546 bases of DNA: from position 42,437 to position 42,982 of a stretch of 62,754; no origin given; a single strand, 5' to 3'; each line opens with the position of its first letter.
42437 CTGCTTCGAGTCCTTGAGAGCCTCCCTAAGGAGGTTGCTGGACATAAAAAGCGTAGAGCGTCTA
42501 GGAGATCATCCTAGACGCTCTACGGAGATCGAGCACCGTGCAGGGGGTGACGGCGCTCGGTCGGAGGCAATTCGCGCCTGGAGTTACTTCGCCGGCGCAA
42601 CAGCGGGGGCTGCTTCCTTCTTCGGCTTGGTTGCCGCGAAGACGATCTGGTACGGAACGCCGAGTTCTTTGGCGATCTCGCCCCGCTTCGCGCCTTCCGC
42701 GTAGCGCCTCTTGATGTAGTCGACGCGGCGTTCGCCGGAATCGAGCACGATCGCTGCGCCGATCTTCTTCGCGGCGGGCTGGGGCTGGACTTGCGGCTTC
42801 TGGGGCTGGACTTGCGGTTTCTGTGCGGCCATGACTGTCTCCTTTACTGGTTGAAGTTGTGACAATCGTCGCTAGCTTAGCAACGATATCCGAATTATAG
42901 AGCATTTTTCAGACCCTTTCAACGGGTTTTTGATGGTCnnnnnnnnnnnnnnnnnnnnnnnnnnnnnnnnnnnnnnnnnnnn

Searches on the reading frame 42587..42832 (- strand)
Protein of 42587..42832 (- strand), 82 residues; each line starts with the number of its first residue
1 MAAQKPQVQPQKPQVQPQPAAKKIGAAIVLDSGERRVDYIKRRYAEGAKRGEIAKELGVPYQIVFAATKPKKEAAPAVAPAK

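Call 8: search_protein_families(library=pfam, max_evalue=1, proteins=[window:42587-42832:-])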
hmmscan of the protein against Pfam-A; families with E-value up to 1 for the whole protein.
seq(82 aa): 4 families
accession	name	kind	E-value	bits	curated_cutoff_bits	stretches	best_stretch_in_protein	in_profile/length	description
PF02796.21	HTH_7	-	0.0025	18.4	23.8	1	36-59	10-33/45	Helix-turn-helix domain of resolvase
PF04218.19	CENP-B_N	-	0.0058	16.7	21.2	1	42-69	17-44/53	CENP-B N-terminal DNA-binding domain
PF13384.12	HTH_23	-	0.022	15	24.6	1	40-64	10-34/50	Homeodomain-like domain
PF21427.2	Gp7_5th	-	0.16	12.5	27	1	24-53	17-46/96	Baseplate wedge protein gp7, domain V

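Call 9: search_protein_families(library=phrogs, max_evalue=0.1, proteins=[window:42587-42832:-])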
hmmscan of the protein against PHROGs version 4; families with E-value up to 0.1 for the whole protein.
seq(82 aa): 3 families
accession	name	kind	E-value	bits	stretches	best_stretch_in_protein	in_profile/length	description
phrog_22822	-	unknown function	0.021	16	1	29-81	27-79/81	-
phrog_26445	-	unknown function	0.025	16.1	1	41-75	11-45/101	-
phrog_5536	-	unknown function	0.087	13.6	0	36-64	10-38/172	-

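Call 48: find_homologous_proteins(query=window:42587-42832:-, max_evalue=0.01)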
Query seq(82 aa) (82 aa): 72 proteins with E <= 0.01 among 76 candidates.
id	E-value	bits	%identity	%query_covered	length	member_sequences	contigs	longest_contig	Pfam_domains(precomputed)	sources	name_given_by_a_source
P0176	2.7e-42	159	100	100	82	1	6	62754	-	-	-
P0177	2.3e-24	102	96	61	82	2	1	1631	-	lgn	-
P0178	2.6e-23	99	92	65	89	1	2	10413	-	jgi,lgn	jgi:hypothetical protein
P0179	4.2e-23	98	86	60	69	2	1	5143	-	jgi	jgi:hypothetical protein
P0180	4.7e-23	98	91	55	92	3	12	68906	-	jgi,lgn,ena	-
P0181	6.8e-23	98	89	65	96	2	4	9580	-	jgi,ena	-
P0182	4.0e-22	95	81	52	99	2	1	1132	-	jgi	jgi:hypothetical protein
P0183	4.5e-22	95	85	74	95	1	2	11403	-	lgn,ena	-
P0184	6.2e-22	95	82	62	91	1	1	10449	-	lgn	-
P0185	3.1e-21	93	81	52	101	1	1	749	-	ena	-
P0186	3.6e-21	92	83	63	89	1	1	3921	-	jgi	jgi:hypothetical protein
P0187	6.6e-21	91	86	62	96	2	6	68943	-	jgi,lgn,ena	-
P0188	6.9e-21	91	65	70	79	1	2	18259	-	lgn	-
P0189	9.4e-21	91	77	65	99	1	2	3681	-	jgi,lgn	-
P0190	2.9e-20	89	67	67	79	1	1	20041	-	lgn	-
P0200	1.3e-18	84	79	65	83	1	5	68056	-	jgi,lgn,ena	-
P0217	1.2e-15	75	64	68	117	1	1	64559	-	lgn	-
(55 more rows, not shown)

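Call 56: search_protein_families(library=pfam, alignment_id=A3, max_evalue=0.01)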
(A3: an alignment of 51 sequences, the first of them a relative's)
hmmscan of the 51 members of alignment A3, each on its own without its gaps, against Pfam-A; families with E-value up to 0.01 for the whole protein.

A. member 1, P0176 (82 aa): 2 families
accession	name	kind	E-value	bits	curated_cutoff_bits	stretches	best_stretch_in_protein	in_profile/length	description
PF02796.21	HTH_7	-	0.0025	18.4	23.8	1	36-59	10-33/45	Helix-turn-helix domain of resolvase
PF04218.19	CENP-B_N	-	0.0058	16.7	21.2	1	42-69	17-44/53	CENP-B N-terminal DNA-binding domain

B. families by the number of members that match (of 51 scanned): 2 families
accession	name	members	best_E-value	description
PF04218.19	CENP-B_N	15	0.00055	CENP-B N-terminal DNA-binding domain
PF02796.21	HTH_7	11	0.00015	Helix-turn-helix domain of resolvase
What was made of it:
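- On KorB/ParB family: No ParB-type domain appears in Pfam (calls 8, 56).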

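Call 65: search_protein_families(library=ncbifam, max_evalue=0.1, proteins=[window:42587-42832:-])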
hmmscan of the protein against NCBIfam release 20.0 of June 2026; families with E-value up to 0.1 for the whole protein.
seq(82 aa): 1 family
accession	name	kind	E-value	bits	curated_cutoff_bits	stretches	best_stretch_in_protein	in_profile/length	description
NF001066.0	PRK00118.1-1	equivalog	0.056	13.8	147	1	34-69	22-57/110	putative DNA-binding protein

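Call 80: find_encoding_contigs(protein=P0200, flank=4000, max_places=2)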
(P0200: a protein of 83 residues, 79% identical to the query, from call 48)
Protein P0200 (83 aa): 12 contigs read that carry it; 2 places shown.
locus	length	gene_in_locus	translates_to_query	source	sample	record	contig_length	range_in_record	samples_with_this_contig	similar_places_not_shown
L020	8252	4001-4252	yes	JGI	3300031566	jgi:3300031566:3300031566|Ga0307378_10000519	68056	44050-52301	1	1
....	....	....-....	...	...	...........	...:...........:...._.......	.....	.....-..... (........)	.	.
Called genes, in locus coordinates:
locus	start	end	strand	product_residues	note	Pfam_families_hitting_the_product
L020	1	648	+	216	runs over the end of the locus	-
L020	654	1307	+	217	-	-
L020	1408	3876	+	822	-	PF12965:DUF3854 (faint)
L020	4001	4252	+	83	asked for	-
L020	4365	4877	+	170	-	-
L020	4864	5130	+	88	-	PF11753:DUF3310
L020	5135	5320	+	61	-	-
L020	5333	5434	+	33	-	-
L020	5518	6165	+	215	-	-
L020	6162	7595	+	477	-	PF04851:ResIII (weak), PF00176:SNF2-rel_dom, PF00270:DEAD (weak)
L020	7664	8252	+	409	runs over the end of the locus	PF12705:PDDEXK_1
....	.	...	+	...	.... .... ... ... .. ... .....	-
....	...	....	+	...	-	-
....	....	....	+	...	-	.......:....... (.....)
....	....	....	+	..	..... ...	-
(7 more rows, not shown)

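Call 81: find_encoding_contigs(protein=P0217, flank=4000, max_places=2)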
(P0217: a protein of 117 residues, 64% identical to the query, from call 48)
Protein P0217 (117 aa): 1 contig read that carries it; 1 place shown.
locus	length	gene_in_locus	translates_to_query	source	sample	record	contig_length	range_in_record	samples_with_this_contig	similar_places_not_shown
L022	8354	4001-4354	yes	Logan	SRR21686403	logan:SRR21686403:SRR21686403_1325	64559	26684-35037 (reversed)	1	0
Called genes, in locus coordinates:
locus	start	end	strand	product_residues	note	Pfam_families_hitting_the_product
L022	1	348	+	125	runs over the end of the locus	-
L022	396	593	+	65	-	-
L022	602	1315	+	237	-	-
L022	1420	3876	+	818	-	PF12965:DUF3854 (faint)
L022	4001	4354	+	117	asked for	-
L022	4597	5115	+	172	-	-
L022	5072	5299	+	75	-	PF23858:DUF7220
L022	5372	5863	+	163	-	PF18909:dGTP_diPhyd_N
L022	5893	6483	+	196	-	-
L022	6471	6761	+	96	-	-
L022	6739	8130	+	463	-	PF04851:ResIII, PF00176:SNF2-rel_dom, PF00270:DEAD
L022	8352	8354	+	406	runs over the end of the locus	PF12705:PDDEXK_1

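Call 84: predict_structure(alignment_id=A3)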
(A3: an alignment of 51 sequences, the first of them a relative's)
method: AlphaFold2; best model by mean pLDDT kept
length: 82 residues; sequences in the alignment: 51
mean_pLDDT: 73.6   pTM: 0.51
mean pLDDT of the five models: 73.6, 72.9, 72.8, 72.6, 71.5
residues with pLDDT >= 90: 3; 70-90: 46; 50-70: 28; < 50: 5
segments of 3 or more residues with pLDDT < 50: 75-77
pLDDT, mean of each block of 10 residues (from residue 1): 69 58 70 84 88 88 86 51 53
secondary structure, 60 per line:
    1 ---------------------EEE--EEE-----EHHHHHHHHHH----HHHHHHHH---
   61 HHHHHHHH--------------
elements in order: E22-24 E27-29 H36-45 H50-57 H61-68
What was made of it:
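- HTH3 folds as a beta-hairpin plus three helices (call 84).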

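Call 87: fold_search(model_id=the predicted structure, library=pdb)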
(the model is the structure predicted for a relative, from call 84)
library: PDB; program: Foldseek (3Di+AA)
matches with E <= 10: 603; with E <= 0.001: 0
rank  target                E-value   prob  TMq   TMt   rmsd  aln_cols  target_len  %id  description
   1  8b4h_A                1.9e-01  1.00  0.40  0.09   0.8        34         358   29  IstA transposase cleaved donor complex (released 2023-05-03)
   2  1r71_C                4.5e-01  0.96  0.36  0.26   1.1        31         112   39  Crystal Structure of the DNA binding domain of KorB in complex with the operator DNA (released 2004-06-01)
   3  8qa9_A                5.5e-01  0.94  0.37  0.15   1.1        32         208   38  Crystal structure of the RK2 plasmid encoded co-complex of the C-terminally truncated transcriptional repressor protei (released 2024-02-21)
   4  2x48_A                5.5e-01  0.82  0.41  0.61   8.0        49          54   20  ORF 55 from Sulfolobus islandicus rudivirus 1 (released 2010-07-21)
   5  8q4d_A                6.3e-01  0.96  0.40  0.10   0.9        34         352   29  IstA-IstB(E167Q) Strand Transfer Complex (released 2024-07-10)
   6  8qa8_A                6.3e-01  0.93  0.36  0.15   1.0        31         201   39  Crystal structure of the C-terminally truncated transcriptional repressor protein KorB from the RK2 plasmid complexed  (released 2024-02-21)
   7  1r71_D                6.3e-01  0.92  0.35  0.26   1.1        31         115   39  Crystal Structure of the DNA binding domain of KorB in complex with the operator DNA (released 2004-06-01)
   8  2lvs_MODEL_1_A        6.7e-01  0.54  0.32  0.26   2.1        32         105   34  NMR solution structure of a CRISPR repeat binding protein (released 2013-01-23)
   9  2r0q_D                7.1e-01  0.91  0.37  0.16   1.0        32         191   25  Crystal structure of a serine recombinase- DNA regulatory complex (released 2008-04-01)
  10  5af3_B                7.1e-01  0.72  0.38  0.16   3.5        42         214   28  X-RAY CRYSTAL STRUCTURE OF RV2018 FROM MYCOBACTERIUM TUBERCULOSIS (released 2016-01-27)
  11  1r71_A                7.6e-01  0.90  0.36  0.26   1.1        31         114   39  Crystal Structure of the DNA binding domain of KorB in complex with the operator DNA (released 2004-06-01)
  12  1r71_B                7.6e-01  0.90  0.36  0.26   1.1        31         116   39  Crystal Structure of the DNA binding domain of KorB in complex with the operator DNA (released 2004-06-01)
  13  8qa9_B                8.7e-01  0.87  0.36  0.14   1.0        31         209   39  Crystal structure of the RK2 plasmid encoded co-complex of the C-terminally truncated transcriptional repressor protei (released 2024-02-21)
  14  7bhy_C                8.7e-01  0.54  0.35  0.48   3.2        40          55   18  DNA-binding domain of DeoR in complex with the DNA operator (released 2021-11-10)
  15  8qa8_B                9.3e-01  0.87  0.36  0.15   1.0        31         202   39  Crystal structure of the C-terminally truncated transcriptional repressor protein KorB from the RK2 plasmid complexed  (released 2024-02-21)
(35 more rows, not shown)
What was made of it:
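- Closest known: Psq/CENP-B_N, HTH_23/HTH_29 and HTH_7. Same: IstA, Hin, Sin and gamma-delta are among the top structural neighbours (call 87).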

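Call 96: search_solved_structures(query=A3, max_evalue=1)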
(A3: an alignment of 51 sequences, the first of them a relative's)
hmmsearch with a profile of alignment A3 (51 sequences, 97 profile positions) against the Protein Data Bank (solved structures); distinct sequences matched with E-value up to 1: 2.
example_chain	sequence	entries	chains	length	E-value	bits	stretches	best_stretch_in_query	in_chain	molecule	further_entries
1r71_A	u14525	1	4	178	0.0043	20.5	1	48-69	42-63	Transcriptional repressor protein korB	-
8qa8_A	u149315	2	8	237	0.0071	19.8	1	48-69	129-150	Transcriptional repressor protein KorB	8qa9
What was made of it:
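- On KorB/ParB family: HTH3 is 82 aa, and only residues of about 48-69 of its family profile match KorB (E 0.004; call 96).
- Closest known: KorA/KorB global repressors of plasmid RK2. Same: The HTH3 profile hits the KorB operator-binding domain at E 0.004 (call 96), and Foldseek aligns them at 39% identity and rmsd 1.1 A over 31 residues (call 87).
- HTH3 weakly resembles the KorB/ParB operator-binding HTH (calls 87, 96).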
